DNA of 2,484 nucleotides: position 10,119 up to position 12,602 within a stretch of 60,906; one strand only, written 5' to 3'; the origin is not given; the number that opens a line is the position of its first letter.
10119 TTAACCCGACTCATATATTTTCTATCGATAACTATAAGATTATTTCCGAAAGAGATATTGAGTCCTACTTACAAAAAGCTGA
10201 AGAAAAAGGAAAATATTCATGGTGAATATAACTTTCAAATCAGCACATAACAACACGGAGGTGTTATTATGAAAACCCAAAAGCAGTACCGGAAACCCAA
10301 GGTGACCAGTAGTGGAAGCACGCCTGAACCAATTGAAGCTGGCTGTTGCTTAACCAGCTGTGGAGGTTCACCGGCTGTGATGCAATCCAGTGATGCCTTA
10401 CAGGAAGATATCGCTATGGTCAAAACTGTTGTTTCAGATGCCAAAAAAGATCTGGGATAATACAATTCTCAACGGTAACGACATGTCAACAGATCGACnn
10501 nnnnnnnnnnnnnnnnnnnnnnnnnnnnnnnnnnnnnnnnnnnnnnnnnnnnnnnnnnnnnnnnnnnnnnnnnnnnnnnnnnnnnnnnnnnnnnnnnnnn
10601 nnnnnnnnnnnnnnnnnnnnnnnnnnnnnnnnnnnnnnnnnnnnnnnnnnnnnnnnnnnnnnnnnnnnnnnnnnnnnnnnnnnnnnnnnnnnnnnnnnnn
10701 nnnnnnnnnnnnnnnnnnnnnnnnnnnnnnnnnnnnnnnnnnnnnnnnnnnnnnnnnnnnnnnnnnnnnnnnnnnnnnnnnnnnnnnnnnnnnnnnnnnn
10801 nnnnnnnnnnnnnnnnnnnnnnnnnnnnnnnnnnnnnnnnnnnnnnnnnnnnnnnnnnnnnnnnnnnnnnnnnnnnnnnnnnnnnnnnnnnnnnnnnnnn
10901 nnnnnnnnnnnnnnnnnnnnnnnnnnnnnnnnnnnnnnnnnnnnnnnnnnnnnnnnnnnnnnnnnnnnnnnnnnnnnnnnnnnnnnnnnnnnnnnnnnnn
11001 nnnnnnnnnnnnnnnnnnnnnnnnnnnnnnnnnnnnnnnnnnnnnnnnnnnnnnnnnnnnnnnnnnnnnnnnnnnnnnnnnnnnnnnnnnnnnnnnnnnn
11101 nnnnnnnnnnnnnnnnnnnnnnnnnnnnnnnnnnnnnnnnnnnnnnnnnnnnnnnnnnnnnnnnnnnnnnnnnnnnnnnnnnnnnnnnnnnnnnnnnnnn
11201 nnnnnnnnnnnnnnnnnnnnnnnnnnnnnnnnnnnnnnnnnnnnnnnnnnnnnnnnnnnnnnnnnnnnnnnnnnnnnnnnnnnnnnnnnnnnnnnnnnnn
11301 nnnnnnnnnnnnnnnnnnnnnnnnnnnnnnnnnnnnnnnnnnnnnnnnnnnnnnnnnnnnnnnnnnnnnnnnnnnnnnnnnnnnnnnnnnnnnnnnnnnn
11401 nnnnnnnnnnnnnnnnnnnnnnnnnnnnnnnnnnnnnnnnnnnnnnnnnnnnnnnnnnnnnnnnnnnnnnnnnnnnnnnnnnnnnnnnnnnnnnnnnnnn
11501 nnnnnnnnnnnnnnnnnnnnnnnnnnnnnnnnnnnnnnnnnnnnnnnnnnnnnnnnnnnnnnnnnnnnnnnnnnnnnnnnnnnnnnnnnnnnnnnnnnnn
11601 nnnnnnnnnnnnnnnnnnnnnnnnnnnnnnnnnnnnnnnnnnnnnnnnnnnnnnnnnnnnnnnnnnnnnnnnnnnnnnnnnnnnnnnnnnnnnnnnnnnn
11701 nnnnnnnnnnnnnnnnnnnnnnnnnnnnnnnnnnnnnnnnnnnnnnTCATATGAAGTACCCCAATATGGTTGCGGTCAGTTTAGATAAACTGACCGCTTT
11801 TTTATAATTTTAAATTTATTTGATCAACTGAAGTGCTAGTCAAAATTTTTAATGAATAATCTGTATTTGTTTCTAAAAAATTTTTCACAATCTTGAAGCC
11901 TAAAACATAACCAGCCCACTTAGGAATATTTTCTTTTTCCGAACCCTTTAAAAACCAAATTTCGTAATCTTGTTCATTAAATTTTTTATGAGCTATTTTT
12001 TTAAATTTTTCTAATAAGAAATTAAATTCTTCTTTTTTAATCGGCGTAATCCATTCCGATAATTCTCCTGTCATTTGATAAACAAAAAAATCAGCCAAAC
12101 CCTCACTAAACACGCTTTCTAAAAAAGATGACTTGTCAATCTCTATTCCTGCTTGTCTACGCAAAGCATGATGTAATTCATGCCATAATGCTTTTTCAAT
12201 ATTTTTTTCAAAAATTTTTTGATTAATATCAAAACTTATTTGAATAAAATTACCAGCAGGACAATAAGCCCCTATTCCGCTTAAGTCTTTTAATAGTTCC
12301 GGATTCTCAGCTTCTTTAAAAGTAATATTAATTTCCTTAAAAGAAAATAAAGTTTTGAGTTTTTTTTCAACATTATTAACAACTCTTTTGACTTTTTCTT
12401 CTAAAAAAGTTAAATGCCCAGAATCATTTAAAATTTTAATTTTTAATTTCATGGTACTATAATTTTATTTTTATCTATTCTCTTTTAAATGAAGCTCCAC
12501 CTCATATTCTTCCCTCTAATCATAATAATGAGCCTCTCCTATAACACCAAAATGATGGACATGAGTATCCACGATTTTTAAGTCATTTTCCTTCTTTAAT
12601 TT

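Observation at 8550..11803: Co-transcribed ABC-F ATPase + 63-aa Cys peptide + RRE-fused radical SAM enzyme: candidate undescribed RiPP-type system with a ribosome-acting partner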

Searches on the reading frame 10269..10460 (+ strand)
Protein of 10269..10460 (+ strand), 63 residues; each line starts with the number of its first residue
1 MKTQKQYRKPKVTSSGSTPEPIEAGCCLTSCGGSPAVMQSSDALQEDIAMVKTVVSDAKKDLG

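Call 3: search_protein_families(library=pfam, proteins=[window:10269-10460:+], max_evalue=0.1)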
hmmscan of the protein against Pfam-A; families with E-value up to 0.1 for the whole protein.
window:10269-10460:+ (63 aa): 0 families

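Call 4: search_protein_families(library=ncbifam, proteins=[window:10269-10460:+], max_evalue=0.1)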
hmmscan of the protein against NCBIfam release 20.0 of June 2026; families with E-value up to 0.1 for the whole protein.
window:10269-10460:+ (63 aa): 0 families

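Call 31: search_protein_families(library=padloc, proteins=[window:10269-10460:+], max_evalue=0.01)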
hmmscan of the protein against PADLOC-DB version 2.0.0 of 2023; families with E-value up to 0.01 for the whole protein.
window:10269-10460:+ (63 aa): 0 families

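Call 32: find_homologous_proteins(query=A2, max_evalue=0.01)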
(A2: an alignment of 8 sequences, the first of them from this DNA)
Query A2 (8 sequences) (63 aa, profile of the alignment): 168 proteins with E <= 0.01 among 687 candidates; the best 120 are listed.
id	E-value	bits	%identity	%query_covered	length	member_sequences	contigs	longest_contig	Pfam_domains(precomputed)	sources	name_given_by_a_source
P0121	7.5e-20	88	50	60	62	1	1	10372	-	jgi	-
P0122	4.8e-19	86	50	98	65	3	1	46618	-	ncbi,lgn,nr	ncbi:MAG: hypothetical protein U9P50_01265 [Patescibacteria group bacterium]|nr:hypothetical protein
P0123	6.4e-19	85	43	94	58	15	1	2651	-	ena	-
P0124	2.5e-18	83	54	59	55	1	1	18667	-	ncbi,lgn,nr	ncbi:MAG: hypothetical protein PHD15_06785 [Clostridia bacterium]|nr:hypothetical protein [Clostridi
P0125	3.4e-18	83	55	63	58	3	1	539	-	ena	-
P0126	9.2e-18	81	50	68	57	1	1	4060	-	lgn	-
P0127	3.5e-17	80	47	51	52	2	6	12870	-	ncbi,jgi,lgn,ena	-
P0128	4.6e-17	79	56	84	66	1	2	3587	-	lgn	-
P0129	1.4e-16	78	50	68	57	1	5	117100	-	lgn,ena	-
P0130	3.7e-16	76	59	27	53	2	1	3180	-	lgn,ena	-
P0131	4.3e-16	76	50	68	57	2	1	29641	-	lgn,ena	-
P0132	5.3e-16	76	47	95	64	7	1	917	-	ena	-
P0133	9.8e-16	75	52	73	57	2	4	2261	-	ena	-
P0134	1.4e-15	74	44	94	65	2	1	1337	-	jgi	-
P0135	2.7e-15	74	52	84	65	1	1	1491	-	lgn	-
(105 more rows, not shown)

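Call 45: find_related_loci(query=A2, collection=metagenome_contigs, flank=6000)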
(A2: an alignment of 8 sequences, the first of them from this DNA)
Query A2 (63 aa) in metagenome_contigs; peptide patterns used: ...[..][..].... (x = any residue, [..] = any of these).
130 stretches matched a pattern; 58 encode a relative of the query (tblastn E <= 1e-3); 58 distinct loci.
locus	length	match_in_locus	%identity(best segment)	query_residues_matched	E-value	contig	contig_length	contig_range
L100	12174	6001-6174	52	5-62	1e-16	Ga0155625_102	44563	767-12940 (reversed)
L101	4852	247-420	50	5-62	1e-16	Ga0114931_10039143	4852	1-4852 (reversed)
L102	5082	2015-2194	50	3-62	2e-16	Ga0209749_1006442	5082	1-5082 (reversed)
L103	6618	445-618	50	5-62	4e-16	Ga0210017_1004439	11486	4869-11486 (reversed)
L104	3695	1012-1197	48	1-62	5e-16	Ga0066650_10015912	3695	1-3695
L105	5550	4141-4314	50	5-62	7e-16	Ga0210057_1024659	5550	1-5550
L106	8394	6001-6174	52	1-58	1e-15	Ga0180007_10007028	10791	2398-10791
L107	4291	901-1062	48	5-58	3e-15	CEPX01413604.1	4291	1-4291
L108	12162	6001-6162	52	5-58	4e-15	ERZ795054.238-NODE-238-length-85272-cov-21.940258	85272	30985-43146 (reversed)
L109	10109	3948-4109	52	5-58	4e-15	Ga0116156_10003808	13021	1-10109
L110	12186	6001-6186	45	3-60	2e-14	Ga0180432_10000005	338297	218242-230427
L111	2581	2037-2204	44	2-60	1e-12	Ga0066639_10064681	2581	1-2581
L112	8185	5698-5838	49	2-48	2e-12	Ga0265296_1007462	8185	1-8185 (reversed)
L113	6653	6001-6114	61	5-42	1e-12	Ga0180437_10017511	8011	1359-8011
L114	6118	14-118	66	5-39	2e-12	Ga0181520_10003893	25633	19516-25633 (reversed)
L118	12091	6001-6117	62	4-42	5e-12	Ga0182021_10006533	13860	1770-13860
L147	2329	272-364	45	9-39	1e-5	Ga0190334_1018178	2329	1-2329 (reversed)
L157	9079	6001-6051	59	23-39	2e-4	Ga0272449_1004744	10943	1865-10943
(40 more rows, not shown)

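Call 48: search_protein_families(library=ncbifam, proteins=[L147:490-1365:-, L157:7435-8430:+, L118:7536-8237:+, L118:8268-8909:+, L112:6557-7246:+, L112:7303-8094:+], max_evalue=0.001)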
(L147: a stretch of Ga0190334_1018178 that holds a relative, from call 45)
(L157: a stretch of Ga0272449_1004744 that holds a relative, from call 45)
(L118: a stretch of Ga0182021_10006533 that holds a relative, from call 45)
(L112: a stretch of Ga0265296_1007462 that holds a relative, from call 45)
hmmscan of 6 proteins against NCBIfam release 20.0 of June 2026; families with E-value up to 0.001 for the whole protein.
L147:490-1365:- (291 aa): 27 families (the best 25 are shown)
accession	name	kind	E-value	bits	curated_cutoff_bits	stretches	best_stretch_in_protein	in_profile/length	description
NF000499.2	Erm23S_rRNA_broad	equivalog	3.3e-67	226.4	212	1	12-254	2-242/244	23S ribosomal RNA methyltransferase Erm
NF000077.1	Erm42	exception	3.4e-50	171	600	1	2-289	10-297/303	23S rRNA (adenine(2058)-N(6))-methyltransferase Erm(42)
TIGR00755.1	ksgA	equivalog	1.9e-49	168.3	171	1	10-254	6-254/256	16S rRNA (adenine(1518)-N(6)/adenine(1519)-N(6))-dimethyltransferase RsmA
NF000337.1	erm_SHROVE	exception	2.5e-39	135.1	320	1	10-253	5-247/248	ErmE/ErmH/ErmO/ErmR family 23S rRNA (adenine(2058)-N(6))-methyltransferase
NF012222.1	erm_A_23S_MT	exception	1.3e-30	106.7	475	1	8-256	5-239/243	23S rRNA (adenine(2058)-N(6))-methyltransferase Erm(A)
NF045543.1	erm_G_23S_MT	exception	2.7e-30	105.9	515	1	5-258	2-241/244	23S rRNA (adenine(2058)-N(6))-methyltransferase Erm(G)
NF012219.1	erm_C_23S_MT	exception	4.2e-30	105.1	530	1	5-256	2-239/244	23S rRNA (adenine(2058)-N(6))-methyltransferase Erm(C)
NF012220.1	erm_B_23S_MT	exception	4.8e-29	101.6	525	1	6-258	3-240/245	23S rRNA (adenine(2058)-N(6))-methyltransferase Erm(B)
NF000412.1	Erm43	exception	1.1e-26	93.9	500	1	5-231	3-217/243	23S rRNA (adenine(2058)-N(6))-methyltransferase Erm(43)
NF012223.0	erm_F_23S_MT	exception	4.3e-26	91.8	575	1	6-263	5-262/266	23S rRNA (adenine(2058)-N(6))-methyltransferase Erm(F)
NF000411.1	Erm45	exception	5e-26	92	525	1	8-256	4-238/245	23S rRNA (adenine(2058)-N(6))-methyltransferase Erm(45)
NF000087.1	ErmO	exception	1.5e-25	90.1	450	1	9-220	9-221/259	23S rRNA (adenine(2058)-N(6))-methyltransferase Erm(O)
NF000047.1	ErmV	exception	7.8e-23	81.1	500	1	10-213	10-214/259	23S rRNA (adenine(2058)-N(6))-methyltransferase Erm(V)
NF000024.1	ErmS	exception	1.4e-22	80.5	675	1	9-220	61-273/319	23S rRNA (adenine(2058)-N(6))-methyltransferase Erm(S)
NF042988.1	Erm46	exception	1.6e-21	76.8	503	1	11-254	11-252/255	23S rRNA (adenine(2058)-N(6))-methyltransferase Erm(46)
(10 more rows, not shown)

L157:7435-8430:+ (331 aa): 26 families (the best 25 are shown)
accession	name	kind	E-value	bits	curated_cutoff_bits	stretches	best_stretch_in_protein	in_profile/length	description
NF000499.2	Erm23S_rRNA_broad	equivalog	1.6e-73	247.1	212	1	49-293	2-242/244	23S ribosomal RNA methyltransferase Erm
NF000077.1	Erm42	exception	3e-60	204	600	1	38-329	9-298/303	23S rRNA (adenine(2058)-N(6))-methyltransferase Erm(42)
TIGR00755.1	ksgA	equivalog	7e-51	173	171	1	47-294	6-255/256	16S rRNA (adenine(1518)-N(6)/adenine(1519)-N(6))-dimethyltransferase RsmA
NF000337.1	erm_SHROVE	exception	6.1e-42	143.6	320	1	47-293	5-248/248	ErmE/ErmH/ErmO/ErmR family 23S rRNA (adenine(2058)-N(6))-methyltransferase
NF012222.1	erm_A_23S_MT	exception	8.7e-35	120.4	475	1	47-293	7-237/243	23S rRNA (adenine(2058)-N(6))-methyltransferase Erm(A)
NF012219.1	erm_C_23S_MT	exception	1.7e-32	113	530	1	45-294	5-238/244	23S rRNA (adenine(2058)-N(6))-methyltransferase Erm(C)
NF012220.1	erm_B_23S_MT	exception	2.4e-31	109.1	525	1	45-296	4-239/245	23S rRNA (adenine(2058)-N(6))-methyltransferase Erm(B)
NF000411.1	Erm45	exception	3.2e-31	109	525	1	45-295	4-238/245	23S rRNA (adenine(2058)-N(6))-methyltransferase Erm(45)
NF000412.1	Erm43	exception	5.9e-31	107.8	500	1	46-273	6-220/243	23S rRNA (adenine(2058)-N(6))-methyltransferase Erm(43)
NF045543.1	erm_G_23S_MT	exception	6.5e-30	104.7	515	1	45-294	5-238/244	23S rRNA (adenine(2058)-N(6))-methyltransferase Erm(G)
NF012223.0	erm_F_23S_MT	exception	5.3e-29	101.3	575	1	50-302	13-262/266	23S rRNA (adenine(2058)-N(6))-methyltransferase Erm(F)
NF000024.1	ErmS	exception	1.1e-27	97.2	675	1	42-294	57-308/319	23S rRNA (adenine(2058)-N(6))-methyltransferase Erm(S)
NF042988.1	Erm46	exception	2.5e-25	89.2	503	1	48-292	11-251/255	23S rRNA (adenine(2058)-N(6))-methyltransferase Erm(46)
NF000087.1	ErmO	exception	2.5e-24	86.1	450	1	70-261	35-223/259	23S rRNA (adenine(2058)-N(6))-methyltransferase Erm(O)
NF042938.1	Erm55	exception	2.6e-24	85.7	525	1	47-293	10-252/270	23S rRNA (adenine(2058)-N(6))-methyltransferase Erm(55)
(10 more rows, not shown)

L118:7536-8237:+ (233 aa): 0 families

L118:8268-8909:+ (213 aa): 0 families

L112:6557-7246:+ (229 aa): 0 families

L112:7303-8094:+ (263 aa): 51 families (the best 25 are shown)
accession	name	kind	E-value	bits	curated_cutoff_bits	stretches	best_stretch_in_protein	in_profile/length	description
NF038332.1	rSAM_rare_HxsC4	exception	1.1e-20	74.1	500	1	20-235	23-243/335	radical SAM protein HxsC4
TIGR04347.1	pseudo_SAM_Halo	equivalog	1.8e-19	70.3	525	1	13-181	41-208/390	TIGR04347 family pseudo-SAM/SPASM protein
TIGR04317.1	W_rSAM_matur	equivalog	2.8e-19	69.5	380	1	10-232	3-226/349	tungsten cofactor oxidoreductase radical SAM maturase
TIGR02666.1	moaA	equivalog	2.8e-19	69.3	284.05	1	18-178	17-186/336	GTP 3',8-cyclase MoaA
TIGR02668.1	moaA_archaeal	equivalog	5e-19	68.4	325.25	1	14-184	13-184/303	GTP 3',8-cyclase MoaA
NF045646.2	rSAM_Se_TrsS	equivalog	1.1e-18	67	490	1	11-170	84-249/441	radical SAM (seleno)protein TrsS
TIGR04545.1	rSAM_ahbD_hemeb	equivalog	3.5e-18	66.2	500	1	18-219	7-206/339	heme b synthase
TIGR04546.1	rSAM_ahbC_deAc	equivalog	4.4e-18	65.2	650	1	13-181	42-209/390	12,18-didecarboxysiroheme deacetylase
TIGR04054.1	rSAM_NirJ1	equivalog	7.9e-18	64.2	650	1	19-182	44-207/387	putative heme d1 biosynthesis radical SAM protein NirJ1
NF049973.1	radical_Rv1681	equivalog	1.1e-17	64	380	1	4-178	66-240/326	Rv1681 family radical SAM protein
TIGR04055.1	rSAM_NirJ2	equivalog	1.2e-17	64.5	500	1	19-177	8-166/326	putative heme d1 biosynthesis radical SAM protein NirJ2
TIGR04251.1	SCM_rSAM_ScmF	equivalog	1.3e-17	64.2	400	1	11-188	4-185/353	SynChlorMet cassette radical SAM/SPASM protein ScmF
TIGR03977.1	rSAM_pair_HxsC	equivalog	4.6e-17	61.8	267.9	1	15-251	29-266/292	His-Xaa-Ser system radical SAM maturase HxsC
TIGR04051.1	rSAM_NirJ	equivalog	4.2e-16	58.9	515.45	1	17-227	8-218/354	heme d1 biosynthesis radical SAM protein NirJ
TIGR03962.1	mycofact_rSAM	equivalog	4.5e-16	58.9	265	1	16-178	17-179/339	mycofactocin radical SAM maturase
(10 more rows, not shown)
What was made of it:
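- Erm-type methyltransferases pass NF000499 (226-247 bits against 212) and score above the KsgA model (call 48).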

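Call 49: search_protein_families(library=pfam, proteins=[L147:490-1365:-, L157:7435-8430:+, L118:7536-8237:+, L118:8268-8909:+, L112:6557-7246:+, L112:7303-8094:+], max_evalue=0.001)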
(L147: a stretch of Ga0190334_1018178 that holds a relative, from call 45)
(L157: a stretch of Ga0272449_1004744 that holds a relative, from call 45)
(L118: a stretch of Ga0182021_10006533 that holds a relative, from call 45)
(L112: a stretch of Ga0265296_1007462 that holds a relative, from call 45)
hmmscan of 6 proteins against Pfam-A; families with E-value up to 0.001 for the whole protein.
L147:490-1365:- (291 aa): 4 families
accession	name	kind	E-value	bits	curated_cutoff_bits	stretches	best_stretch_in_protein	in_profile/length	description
PF00398.26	RrnaAD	-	2.7e-48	164.8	24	1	5-255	2-260/263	Ribosomal RNA adenine dimethylase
PF13649.12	Methyltransf_25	-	2.9e-06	28.3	27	1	37-99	1-66/97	Methyltransferase domain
PF08241.18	Methyltransf_11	-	0.00011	23.2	21.2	1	39-95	2-58/95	Methyltransferase domain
PF01135.25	PCMT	-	0.00018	21.8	20.3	1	20-87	60-132/210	Protein-L-isoaspartate(D-aspartate) O-methyltransferase (PCMT)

L157:7435-8430:+ (331 aa): 3 families
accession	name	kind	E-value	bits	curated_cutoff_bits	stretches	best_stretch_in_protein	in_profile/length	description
PF00398.26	RrnaAD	-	1.9e-56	191.5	24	1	46-295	6-261/263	Ribosomal RNA adenine dimethylase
PF13649.12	Methyltransf_25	-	4.3e-06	27.8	27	1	74-137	1-67/97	Methyltransferase domain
PF08241.18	Methyltransf_11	-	0.00014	22.8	21.2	1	76-130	2-56/95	Methyltransferase domain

L118:7536-8237:+ (233 aa): 1 family
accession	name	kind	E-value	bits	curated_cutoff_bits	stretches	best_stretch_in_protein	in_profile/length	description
PF10026.15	DUF2268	-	4.2e-24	85.6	23.6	1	41-218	19-193/195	Predicted Zn-dependent protease (DUF2268)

L118:8268-8909:+ (213 aa): 0 families

L112:6557-7246:+ (229 aa): 0 families

L112:7303-8094:+ (263 aa): 1 family
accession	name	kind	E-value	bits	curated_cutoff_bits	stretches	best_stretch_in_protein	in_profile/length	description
PF04055.27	Radical_SAM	-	2e-24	87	29.5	1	18-170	4-164/166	Radical SAM superfamily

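Call 66: find_related_loci(query=A2, collection=viral_contigs, flank=6000)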
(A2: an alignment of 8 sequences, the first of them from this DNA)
Query A2 (63 aa) in viral_contigs; peptide patterns used: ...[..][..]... (x = any residue, [..] = any of these).
23 stretches matched a pattern, but none encodes a relative of the query by tblastn (E <= 1e-3).

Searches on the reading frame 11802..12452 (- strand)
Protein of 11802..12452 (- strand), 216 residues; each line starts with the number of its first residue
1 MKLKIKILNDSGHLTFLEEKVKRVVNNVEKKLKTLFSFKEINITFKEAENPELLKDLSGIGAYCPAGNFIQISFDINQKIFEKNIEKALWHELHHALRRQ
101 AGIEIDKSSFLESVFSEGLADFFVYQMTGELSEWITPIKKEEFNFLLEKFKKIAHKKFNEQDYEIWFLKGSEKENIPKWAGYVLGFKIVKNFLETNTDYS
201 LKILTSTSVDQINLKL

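Call 3: search_protein_families(library=pfam, proteins=[window:11802-12452:-], max_evalue=0.1)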
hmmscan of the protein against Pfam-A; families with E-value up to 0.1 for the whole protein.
window:11802-12452:- (216 aa): 3 families
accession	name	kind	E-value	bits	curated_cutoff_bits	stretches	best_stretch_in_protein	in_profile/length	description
PF10026.15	DUF2268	-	5.6e-27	95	23.6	1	24-211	4-192/195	Predicted Zn-dependent protease (DUF2268)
PF18958.6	DUF5700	-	9e-06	25.7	25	1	72-190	117-249/283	Putative zinc dependent peptidase (DUF5700)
PF25594.1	GldB_lipo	-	0.024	14.7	27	0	172-210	260-299/309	Gliding motility protein GldB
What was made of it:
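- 11802..12452 (-): DUF2268 HExxH predicted Zn peptidase, convergent to the operon. It is an occasional cassette neighbour and a candidate leader or follower peptidase. Call 3 (95 bits against 23.6).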

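Call 4: search_protein_families(library=ncbifam, proteins=[window:11802-12452:-], max_evalue=0.1)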
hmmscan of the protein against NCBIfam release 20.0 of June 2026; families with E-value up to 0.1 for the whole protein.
window:11802-12452:- (216 aa): 0 families

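Call 31: search_protein_families(library=padloc, proteins=[window:11802-12452:-], max_evalue=0.01)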
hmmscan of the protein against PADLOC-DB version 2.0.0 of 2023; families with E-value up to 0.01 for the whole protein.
window:11802-12452:- (216 aa): 0 families
